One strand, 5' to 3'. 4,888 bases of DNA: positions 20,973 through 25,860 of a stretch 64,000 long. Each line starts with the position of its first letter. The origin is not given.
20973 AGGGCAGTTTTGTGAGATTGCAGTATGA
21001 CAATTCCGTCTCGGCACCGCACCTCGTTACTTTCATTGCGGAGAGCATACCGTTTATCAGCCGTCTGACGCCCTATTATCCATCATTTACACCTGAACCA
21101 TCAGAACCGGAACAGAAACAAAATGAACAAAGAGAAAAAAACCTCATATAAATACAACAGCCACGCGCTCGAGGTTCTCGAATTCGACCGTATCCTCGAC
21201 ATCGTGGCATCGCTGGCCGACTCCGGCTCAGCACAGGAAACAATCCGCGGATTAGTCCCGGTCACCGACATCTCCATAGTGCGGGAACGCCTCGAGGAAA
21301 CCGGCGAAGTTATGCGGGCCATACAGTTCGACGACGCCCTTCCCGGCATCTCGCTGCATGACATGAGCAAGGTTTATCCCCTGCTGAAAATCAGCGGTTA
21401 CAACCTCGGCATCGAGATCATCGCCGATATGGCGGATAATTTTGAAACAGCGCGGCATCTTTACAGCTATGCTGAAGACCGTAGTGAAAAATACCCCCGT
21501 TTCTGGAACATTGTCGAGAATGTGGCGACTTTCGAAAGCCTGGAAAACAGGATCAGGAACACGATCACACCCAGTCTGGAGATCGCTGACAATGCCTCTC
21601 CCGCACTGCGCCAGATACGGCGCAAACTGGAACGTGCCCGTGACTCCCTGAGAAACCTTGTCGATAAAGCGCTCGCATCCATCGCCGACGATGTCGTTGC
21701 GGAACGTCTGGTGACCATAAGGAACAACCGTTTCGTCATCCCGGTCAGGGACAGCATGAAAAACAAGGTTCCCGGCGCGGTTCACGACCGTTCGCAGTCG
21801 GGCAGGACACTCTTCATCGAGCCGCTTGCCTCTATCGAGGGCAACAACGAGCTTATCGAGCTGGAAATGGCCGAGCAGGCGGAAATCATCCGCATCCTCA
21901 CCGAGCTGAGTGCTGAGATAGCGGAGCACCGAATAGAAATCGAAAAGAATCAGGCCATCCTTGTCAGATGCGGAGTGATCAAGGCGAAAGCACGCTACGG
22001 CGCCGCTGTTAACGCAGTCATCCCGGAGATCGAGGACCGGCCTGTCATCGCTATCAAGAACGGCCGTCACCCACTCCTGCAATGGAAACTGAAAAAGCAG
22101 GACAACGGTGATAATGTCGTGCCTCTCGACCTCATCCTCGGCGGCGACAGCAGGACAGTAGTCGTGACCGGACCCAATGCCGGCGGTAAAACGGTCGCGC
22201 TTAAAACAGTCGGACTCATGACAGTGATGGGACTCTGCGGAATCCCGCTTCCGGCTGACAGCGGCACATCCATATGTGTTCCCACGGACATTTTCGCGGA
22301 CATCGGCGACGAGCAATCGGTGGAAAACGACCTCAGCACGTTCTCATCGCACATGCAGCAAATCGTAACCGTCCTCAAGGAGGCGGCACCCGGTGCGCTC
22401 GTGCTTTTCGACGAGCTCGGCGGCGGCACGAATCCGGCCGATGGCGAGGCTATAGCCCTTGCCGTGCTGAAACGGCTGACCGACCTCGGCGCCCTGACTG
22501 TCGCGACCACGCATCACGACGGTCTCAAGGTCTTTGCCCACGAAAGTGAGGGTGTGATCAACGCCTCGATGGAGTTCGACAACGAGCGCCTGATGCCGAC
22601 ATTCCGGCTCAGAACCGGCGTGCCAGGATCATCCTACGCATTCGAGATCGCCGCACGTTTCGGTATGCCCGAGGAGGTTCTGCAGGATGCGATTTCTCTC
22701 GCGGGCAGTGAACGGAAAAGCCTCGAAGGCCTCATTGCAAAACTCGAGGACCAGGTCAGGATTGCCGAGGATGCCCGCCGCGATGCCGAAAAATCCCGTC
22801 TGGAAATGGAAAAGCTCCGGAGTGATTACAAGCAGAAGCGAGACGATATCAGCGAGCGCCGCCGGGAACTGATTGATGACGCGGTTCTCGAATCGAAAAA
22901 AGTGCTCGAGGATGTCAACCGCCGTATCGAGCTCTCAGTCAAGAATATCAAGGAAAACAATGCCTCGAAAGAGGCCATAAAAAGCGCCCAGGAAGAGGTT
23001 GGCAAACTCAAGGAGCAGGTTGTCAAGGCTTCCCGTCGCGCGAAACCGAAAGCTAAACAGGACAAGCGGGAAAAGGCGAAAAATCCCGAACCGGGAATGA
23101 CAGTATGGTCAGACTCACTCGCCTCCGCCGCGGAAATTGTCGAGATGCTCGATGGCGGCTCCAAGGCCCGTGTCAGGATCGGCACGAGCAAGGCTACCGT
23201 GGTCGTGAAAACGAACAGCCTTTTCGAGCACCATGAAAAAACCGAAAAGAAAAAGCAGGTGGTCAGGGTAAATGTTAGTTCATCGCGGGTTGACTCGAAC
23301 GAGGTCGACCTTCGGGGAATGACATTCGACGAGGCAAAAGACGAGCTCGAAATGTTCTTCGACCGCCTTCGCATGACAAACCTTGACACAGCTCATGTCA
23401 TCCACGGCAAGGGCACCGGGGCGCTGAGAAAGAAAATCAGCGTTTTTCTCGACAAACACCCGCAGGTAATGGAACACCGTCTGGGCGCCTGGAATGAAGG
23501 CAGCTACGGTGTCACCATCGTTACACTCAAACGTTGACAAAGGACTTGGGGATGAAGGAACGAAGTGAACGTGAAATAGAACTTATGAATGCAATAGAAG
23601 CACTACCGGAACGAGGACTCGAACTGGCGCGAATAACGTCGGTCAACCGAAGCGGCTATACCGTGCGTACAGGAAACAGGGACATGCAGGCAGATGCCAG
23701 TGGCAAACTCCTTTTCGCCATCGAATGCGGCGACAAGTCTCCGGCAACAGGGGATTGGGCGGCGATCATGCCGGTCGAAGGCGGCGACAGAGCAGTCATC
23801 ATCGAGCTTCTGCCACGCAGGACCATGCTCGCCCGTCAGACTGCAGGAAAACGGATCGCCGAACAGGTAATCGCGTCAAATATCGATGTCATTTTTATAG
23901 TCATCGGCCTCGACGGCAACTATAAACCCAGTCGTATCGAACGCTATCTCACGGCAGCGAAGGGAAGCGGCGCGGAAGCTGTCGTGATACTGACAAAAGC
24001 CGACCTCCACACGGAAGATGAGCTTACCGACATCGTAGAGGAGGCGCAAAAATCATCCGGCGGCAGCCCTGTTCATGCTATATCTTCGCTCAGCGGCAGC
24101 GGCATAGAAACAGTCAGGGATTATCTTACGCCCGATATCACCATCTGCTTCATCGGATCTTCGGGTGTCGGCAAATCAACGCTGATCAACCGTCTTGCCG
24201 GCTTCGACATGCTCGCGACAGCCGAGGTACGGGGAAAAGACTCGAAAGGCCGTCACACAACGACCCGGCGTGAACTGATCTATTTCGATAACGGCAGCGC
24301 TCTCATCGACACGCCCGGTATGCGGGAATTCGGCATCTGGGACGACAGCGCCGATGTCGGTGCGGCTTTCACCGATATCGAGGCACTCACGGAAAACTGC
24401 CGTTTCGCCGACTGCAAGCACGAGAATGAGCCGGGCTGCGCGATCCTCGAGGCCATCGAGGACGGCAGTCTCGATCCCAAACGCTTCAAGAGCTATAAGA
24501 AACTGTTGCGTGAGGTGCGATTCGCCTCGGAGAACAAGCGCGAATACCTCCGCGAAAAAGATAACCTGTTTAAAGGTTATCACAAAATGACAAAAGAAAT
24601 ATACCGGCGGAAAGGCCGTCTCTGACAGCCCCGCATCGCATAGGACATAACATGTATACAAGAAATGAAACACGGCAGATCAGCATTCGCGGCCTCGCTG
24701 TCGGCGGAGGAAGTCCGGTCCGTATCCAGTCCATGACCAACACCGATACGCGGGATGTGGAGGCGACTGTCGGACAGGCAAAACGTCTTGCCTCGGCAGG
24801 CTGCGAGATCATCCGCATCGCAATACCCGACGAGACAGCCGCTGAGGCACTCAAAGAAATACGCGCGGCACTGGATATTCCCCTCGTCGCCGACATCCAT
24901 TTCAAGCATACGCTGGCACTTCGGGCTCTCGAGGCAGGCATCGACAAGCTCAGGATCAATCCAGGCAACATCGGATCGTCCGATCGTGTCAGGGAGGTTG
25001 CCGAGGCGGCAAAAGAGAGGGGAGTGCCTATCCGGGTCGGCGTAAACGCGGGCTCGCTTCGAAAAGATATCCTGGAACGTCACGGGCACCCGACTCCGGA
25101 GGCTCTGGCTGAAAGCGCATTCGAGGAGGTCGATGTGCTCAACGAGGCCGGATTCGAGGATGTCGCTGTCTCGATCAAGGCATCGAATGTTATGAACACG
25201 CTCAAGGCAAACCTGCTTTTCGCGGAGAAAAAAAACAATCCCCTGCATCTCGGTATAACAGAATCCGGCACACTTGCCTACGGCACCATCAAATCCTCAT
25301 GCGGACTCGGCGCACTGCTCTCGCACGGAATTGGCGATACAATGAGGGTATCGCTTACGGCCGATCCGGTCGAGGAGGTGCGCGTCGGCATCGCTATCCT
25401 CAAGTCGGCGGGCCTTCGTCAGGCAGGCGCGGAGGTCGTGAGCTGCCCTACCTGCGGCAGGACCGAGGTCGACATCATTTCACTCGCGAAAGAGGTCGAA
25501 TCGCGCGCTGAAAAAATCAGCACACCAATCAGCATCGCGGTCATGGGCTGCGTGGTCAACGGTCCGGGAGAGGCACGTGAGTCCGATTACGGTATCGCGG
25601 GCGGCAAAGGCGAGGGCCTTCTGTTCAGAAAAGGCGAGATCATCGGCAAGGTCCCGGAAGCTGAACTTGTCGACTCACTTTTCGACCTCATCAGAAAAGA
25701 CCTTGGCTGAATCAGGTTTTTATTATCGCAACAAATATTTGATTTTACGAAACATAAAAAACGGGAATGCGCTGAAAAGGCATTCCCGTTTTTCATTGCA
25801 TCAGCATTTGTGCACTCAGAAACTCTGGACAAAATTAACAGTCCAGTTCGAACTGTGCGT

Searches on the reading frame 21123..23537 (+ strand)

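Call 53: search_protein_families(library=pfam, proteins=[window:21123-23537:+], max_evalue=0.001)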
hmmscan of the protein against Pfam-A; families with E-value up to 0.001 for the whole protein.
window:21123-23537:+ (804 aa): 2 families
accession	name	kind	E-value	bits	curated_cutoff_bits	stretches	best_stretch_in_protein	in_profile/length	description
PF00488.27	MutS_V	-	1.4e-32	113.7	30.2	1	346-525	1-182/188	MutS domain V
PF01713.27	Smr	-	5.6e-22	78.1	25.7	1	728-803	1-77/77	Smr domain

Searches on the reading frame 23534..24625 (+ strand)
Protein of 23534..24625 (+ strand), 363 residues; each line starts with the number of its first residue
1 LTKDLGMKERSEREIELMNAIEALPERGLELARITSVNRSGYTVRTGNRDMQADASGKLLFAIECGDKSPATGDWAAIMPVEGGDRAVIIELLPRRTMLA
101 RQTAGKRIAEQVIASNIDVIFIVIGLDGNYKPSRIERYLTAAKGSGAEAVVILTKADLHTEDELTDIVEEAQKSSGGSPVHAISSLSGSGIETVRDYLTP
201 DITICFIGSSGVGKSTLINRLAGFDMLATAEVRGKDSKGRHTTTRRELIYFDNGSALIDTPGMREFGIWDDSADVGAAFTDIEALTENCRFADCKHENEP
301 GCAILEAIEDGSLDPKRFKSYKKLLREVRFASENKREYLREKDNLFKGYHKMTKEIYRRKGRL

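Call 95: search_protein_families(library=pfam, proteins=[window:23534-24625:+], max_evalue=0.0001)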
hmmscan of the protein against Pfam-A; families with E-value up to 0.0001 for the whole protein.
window:23534-24625:+ (363 aa): 5 families
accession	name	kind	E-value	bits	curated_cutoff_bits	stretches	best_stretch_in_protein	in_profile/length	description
PF03193.22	RsgA_GTPase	-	3.1e-49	167.6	30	1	93-269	2-174/174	RsgA GTPase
PF01926.29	MMR_HSR1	-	1e-08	35.7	21.9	1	203-281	1-72/113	50S ribosome-binding GTPase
PF10662.15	PduV-EutP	-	8.9e-08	32.5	21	0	113-199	60-142/143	Ethanolamine utilisation - propanediol utilisation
PF00009.33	GTP_EFTU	-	9.3e-07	29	26.5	0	115-198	91-182/188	Elongation factor Tu GTP binding domain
PF00005.33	ABC_tran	-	7.6e-05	23.8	25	0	199-277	9-80/137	ABC transporter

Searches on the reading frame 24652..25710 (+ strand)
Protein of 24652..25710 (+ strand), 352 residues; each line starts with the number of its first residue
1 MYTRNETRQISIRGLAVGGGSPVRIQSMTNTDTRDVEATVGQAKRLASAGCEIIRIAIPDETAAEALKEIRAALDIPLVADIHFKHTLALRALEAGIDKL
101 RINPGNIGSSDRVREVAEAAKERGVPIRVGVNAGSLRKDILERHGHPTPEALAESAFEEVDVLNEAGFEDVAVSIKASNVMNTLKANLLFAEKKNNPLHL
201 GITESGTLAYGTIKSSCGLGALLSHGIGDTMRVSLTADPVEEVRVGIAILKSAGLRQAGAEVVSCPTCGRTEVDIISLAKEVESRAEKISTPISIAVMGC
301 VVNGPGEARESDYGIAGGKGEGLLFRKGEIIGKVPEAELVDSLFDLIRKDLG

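Call 95: search_protein_families(library=pfam, proteins=[window:24652-25710:+], max_evalue=0.0001)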
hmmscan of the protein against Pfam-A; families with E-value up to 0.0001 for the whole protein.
window:24652-25710:+ (352 aa): 1 family
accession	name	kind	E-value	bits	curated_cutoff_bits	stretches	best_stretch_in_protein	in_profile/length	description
PF04551.19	GcpE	-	4.4e-148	493.3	32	1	7-348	1-342/343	GcpE protein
